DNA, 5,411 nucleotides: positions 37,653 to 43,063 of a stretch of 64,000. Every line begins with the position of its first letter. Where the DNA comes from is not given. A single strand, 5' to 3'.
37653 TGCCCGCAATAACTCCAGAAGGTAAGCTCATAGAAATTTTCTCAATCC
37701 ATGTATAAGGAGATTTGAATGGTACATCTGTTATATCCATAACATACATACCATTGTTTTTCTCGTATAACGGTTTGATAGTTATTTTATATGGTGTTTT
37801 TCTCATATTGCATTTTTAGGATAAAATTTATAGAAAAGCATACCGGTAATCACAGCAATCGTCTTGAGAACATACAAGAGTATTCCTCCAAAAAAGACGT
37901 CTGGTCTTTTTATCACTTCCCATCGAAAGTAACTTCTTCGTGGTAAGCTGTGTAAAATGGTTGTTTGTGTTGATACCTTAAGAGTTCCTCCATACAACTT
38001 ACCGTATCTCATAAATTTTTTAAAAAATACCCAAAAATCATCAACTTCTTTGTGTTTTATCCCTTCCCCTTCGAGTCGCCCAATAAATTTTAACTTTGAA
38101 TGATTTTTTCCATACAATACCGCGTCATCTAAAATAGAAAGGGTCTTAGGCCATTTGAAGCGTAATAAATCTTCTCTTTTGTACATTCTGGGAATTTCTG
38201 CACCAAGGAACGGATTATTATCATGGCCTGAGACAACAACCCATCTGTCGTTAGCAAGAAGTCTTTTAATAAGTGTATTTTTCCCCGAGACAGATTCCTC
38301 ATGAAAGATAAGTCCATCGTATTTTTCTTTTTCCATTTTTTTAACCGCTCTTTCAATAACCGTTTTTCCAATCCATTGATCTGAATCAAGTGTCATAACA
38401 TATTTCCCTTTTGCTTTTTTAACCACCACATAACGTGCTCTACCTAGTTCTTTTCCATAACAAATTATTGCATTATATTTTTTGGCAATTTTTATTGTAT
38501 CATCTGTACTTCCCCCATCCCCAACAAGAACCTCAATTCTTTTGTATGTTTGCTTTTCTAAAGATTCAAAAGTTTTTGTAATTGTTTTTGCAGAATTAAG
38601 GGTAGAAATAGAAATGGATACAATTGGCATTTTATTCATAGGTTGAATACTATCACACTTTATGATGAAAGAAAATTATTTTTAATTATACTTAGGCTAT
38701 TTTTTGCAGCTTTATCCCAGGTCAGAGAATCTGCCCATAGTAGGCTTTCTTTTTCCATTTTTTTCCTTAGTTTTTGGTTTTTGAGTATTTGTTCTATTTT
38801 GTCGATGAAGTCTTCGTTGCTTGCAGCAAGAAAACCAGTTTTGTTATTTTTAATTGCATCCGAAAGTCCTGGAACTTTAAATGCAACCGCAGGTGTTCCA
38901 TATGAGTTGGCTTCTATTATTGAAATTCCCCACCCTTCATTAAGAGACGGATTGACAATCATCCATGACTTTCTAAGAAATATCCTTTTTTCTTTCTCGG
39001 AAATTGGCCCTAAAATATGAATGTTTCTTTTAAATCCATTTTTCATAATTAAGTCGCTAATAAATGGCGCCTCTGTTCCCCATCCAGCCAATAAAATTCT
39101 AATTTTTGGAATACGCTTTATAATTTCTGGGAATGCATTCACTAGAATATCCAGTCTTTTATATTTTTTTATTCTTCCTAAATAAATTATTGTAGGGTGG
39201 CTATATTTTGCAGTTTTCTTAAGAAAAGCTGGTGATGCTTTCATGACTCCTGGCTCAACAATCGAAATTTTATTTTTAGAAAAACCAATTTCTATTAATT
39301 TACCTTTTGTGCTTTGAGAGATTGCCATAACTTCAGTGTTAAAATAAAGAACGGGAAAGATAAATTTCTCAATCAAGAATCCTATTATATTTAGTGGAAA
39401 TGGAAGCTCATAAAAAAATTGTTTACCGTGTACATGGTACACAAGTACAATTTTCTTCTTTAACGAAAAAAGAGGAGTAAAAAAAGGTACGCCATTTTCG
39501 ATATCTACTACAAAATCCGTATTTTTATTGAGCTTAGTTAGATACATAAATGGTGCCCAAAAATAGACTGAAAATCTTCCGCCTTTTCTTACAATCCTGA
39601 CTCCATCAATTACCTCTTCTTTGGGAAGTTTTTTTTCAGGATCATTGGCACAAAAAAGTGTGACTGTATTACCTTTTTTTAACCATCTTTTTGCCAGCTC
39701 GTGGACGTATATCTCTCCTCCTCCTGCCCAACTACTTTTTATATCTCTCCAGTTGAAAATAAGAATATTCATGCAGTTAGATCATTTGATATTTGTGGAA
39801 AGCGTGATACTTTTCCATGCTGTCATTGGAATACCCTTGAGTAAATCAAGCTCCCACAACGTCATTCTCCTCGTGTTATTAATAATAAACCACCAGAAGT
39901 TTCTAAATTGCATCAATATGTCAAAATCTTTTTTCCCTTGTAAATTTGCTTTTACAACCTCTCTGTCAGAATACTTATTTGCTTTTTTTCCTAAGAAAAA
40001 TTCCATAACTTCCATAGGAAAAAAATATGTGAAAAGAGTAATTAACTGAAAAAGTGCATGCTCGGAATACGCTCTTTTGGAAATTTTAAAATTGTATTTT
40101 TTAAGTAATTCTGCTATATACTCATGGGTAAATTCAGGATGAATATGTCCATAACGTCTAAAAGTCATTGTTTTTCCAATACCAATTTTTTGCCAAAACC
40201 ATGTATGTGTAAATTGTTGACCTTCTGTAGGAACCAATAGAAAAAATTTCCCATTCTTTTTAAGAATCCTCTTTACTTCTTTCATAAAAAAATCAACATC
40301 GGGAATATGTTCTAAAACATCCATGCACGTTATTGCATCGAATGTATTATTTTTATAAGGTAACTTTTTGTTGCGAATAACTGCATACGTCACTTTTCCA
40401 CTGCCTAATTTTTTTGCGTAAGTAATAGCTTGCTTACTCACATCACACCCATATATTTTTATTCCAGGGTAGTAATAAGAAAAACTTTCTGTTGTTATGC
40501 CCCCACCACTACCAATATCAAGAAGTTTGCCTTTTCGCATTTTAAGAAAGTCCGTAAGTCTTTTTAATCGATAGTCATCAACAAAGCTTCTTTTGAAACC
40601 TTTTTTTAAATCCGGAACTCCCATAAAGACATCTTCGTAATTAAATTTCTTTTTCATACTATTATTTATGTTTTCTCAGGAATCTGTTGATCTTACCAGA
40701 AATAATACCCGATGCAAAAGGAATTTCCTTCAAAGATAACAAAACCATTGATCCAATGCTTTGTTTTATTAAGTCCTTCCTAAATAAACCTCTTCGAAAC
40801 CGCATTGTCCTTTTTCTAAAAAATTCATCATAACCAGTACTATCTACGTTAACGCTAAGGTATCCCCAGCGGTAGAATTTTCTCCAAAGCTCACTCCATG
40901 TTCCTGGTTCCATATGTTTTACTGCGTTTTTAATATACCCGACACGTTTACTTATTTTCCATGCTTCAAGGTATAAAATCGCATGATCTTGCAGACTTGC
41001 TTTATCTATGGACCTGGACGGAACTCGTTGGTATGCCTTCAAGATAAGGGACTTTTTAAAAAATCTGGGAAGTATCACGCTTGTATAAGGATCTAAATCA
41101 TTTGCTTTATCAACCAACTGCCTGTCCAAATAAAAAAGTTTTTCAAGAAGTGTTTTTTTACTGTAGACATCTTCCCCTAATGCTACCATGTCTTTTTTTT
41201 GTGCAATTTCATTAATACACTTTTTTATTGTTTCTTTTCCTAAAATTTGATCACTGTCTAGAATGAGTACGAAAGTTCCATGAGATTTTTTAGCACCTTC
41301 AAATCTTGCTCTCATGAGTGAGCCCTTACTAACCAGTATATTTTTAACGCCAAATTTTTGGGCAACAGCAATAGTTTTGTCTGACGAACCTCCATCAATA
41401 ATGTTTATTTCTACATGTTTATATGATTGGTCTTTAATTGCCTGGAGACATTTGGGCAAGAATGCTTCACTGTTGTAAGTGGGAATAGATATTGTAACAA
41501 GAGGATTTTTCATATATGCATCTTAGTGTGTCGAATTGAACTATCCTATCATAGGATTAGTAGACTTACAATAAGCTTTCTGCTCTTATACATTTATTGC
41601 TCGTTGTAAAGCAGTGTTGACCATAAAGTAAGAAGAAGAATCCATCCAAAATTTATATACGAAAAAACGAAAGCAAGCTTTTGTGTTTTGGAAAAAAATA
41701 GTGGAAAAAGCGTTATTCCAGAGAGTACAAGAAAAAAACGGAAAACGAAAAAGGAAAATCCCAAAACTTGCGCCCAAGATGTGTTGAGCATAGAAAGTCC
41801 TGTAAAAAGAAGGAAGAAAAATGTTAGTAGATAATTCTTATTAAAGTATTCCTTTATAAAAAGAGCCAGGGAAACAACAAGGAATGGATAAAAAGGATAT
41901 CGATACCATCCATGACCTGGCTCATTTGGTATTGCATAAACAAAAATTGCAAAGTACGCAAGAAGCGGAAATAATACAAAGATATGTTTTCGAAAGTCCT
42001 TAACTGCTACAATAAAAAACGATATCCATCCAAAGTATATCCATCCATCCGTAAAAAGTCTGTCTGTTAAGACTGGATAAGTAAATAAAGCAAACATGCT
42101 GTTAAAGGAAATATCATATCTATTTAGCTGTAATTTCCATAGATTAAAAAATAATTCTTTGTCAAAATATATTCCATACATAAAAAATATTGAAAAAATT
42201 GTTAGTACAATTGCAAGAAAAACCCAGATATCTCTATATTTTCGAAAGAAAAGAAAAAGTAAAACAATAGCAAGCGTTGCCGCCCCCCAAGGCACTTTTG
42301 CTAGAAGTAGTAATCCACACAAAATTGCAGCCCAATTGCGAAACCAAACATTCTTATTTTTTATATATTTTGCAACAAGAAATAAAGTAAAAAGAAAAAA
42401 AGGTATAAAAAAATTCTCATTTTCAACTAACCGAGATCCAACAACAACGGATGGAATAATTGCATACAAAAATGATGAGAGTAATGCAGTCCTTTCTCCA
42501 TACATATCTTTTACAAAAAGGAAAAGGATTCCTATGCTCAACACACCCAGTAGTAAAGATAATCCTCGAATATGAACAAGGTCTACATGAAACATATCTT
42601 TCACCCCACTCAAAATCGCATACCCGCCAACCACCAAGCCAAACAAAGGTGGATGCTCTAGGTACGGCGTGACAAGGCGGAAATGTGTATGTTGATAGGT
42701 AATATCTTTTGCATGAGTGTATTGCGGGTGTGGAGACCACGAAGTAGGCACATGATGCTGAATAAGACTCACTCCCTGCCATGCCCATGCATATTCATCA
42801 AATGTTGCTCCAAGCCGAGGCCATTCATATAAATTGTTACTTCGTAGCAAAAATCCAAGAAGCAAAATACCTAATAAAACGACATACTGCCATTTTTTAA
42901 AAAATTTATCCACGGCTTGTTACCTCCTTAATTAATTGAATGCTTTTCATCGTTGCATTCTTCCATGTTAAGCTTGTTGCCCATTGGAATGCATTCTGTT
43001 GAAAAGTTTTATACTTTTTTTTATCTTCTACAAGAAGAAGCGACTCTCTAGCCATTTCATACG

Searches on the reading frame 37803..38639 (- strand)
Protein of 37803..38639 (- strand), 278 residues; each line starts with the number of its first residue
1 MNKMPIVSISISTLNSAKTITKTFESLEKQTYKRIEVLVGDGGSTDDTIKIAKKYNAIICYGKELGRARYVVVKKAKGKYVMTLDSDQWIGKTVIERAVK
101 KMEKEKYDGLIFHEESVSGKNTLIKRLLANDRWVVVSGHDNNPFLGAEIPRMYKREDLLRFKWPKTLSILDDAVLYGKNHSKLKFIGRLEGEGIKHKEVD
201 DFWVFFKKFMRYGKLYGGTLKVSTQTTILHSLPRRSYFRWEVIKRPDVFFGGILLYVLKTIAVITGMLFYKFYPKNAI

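Call 20: search_protein_families(library=pfam, proteins=[window:37803-38639:-], max_evalue=0.001)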
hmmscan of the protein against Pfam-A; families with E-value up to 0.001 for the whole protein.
window:37803-38639:- (278 aa): 2 families
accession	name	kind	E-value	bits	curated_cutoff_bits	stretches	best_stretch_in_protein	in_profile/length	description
PF00535.33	Glycos_transf_2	-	1.1e-23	84.4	23.3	1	8-132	1-132/168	Glycosyl transferase family 2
PF10111.15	Glyco_tranf_2_2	-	0.00095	19.2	27.3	0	13-100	6-104/276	Glycosyltransferase like family 2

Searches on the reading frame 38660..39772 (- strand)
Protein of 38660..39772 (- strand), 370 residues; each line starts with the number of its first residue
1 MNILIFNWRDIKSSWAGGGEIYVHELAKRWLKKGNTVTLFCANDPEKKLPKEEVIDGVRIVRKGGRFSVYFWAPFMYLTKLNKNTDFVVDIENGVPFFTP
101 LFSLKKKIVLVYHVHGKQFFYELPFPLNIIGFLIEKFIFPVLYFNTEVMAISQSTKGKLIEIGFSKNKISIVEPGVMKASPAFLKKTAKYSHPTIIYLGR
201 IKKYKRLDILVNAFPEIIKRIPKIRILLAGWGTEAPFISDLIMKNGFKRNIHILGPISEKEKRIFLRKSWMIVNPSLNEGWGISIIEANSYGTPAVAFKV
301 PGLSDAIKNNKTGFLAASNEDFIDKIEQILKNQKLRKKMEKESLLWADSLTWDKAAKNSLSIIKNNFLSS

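Call 20: search_protein_families(library=pfam, proteins=[window:38660-39772:-], max_evalue=0.001)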
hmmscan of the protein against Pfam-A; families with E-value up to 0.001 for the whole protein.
window:38660-39772:- (370 aa): 5 families
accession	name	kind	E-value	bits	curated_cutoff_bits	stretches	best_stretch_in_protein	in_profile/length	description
PF00534.26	Glycos_transf_1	-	2.4e-35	122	26.4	1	191-342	14-168/172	Glycosyl transferases group 1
PF13692.12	Glyco_trans_1_4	-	1.1e-27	97.5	27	1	193-332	2-142/142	Glycosyl transferases group 1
PF13439.12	Glyco_transf_4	-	3.1e-16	60.3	28.5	1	17-176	2-166/170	Glycosyltransferase Family 4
PF20706.3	GT4-conflict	-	2.5e-07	30.5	26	1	165-357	170-383/385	Family 4 Glycosyltransferase in conflict systems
PF13524.12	Glyco_trans_1_2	-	6.3e-06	26.6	25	1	219-341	10-123/144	Glycosyl transferase-like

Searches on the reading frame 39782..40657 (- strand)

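Call 38: search_protein_families(library=pfam, proteins=[window:39782-40657:-], max_evalue=0.001)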
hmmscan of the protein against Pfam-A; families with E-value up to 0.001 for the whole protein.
window:39782-40657:- (291 aa): 8 families
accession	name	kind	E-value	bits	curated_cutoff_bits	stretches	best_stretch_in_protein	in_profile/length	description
PF08241.18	Methyltransf_11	-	3.3e-21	76.2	21.2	1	46-140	1-95/95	Methyltransferase domain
PF13489.12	Methyltransf_23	-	4.8e-20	72.4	27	1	29-192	7-161/164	Methyltransferase domain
PF13649.12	Methyltransf_25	-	1.4e-15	58.2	27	1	46-136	2-97/97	Methyltransferase domain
PF08242.18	Methyltransf_12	-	2.5e-15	57.4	30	1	46-138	1-98/98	Methyltransferase domain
PF13847.12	Methyltransf_31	-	3.4e-13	49.9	27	1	43-141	5-110/145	Methyltransferase domain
PF01209.24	Ubie_methyltran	-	1.8e-07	31.2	20.1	1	41-141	47-152/233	ubiE/COQ5 methyltransferase family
PF05219.18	DREV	-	1e-05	25.2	26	1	41-143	94-191/265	DREV methyltransferase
PF05175.20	MTS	-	9e-05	22.6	23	1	37-140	26-138/170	Methyltransferase small domain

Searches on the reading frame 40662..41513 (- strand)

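Call 38: search_protein_families(library=pfam, proteins=[window:40662-41513:-], max_evalue=0.001)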
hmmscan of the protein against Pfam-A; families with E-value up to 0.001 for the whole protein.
window:40662-41513:- (283 aa): 4 families
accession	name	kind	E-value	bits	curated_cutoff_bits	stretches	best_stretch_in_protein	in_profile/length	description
PF00535.33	Glycos_transf_2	-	2.2e-22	80.2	23.3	1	8-126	2-127/168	Glycosyl transferase family 2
PF13641.12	Glyco_tranf_2_3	-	2.4e-09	38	27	1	6-121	3-130/230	Glycosyltransferase like family 2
PF10111.15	Glyco_tranf_2_2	-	2.9e-05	24.1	27.3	1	10-109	4-111/276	Glycosyltransferase like family 2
PF13632.12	Glyco_trans_2_3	-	6.1e-05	23.4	27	1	81-239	1-154/198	Glycosyl transferase family group 2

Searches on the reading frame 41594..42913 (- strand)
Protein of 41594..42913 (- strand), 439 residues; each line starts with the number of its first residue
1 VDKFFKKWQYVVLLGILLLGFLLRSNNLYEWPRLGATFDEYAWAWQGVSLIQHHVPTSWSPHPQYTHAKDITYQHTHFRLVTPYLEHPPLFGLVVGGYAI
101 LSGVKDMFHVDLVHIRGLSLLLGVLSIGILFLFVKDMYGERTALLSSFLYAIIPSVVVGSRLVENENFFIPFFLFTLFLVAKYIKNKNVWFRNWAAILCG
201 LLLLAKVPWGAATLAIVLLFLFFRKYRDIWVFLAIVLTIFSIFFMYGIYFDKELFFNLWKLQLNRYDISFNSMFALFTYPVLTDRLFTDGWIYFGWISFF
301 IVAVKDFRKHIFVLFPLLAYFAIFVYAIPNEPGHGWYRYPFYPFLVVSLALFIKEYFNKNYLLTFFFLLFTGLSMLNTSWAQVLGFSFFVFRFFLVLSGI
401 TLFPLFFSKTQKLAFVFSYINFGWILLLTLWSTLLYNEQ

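Call 33: search_protein_families(library=pfam, proteins=[window:41594-42913:-], max_evalue=0.01)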
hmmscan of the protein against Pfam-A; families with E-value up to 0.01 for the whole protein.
window:41594-42913:- (439 aa): 2 families
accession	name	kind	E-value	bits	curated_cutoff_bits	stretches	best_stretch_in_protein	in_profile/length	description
PF13231.12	PMT_2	-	7.3e-15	56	26.1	1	99-243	8-154/160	Dolichyl-phosphate-mannose-protein mannosyltransferase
PF02366.24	PMT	-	6.7e-06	26.3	22.7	1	103-230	72-205/245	Dolichyl-phosphate-mannose-protein mannosyltransferase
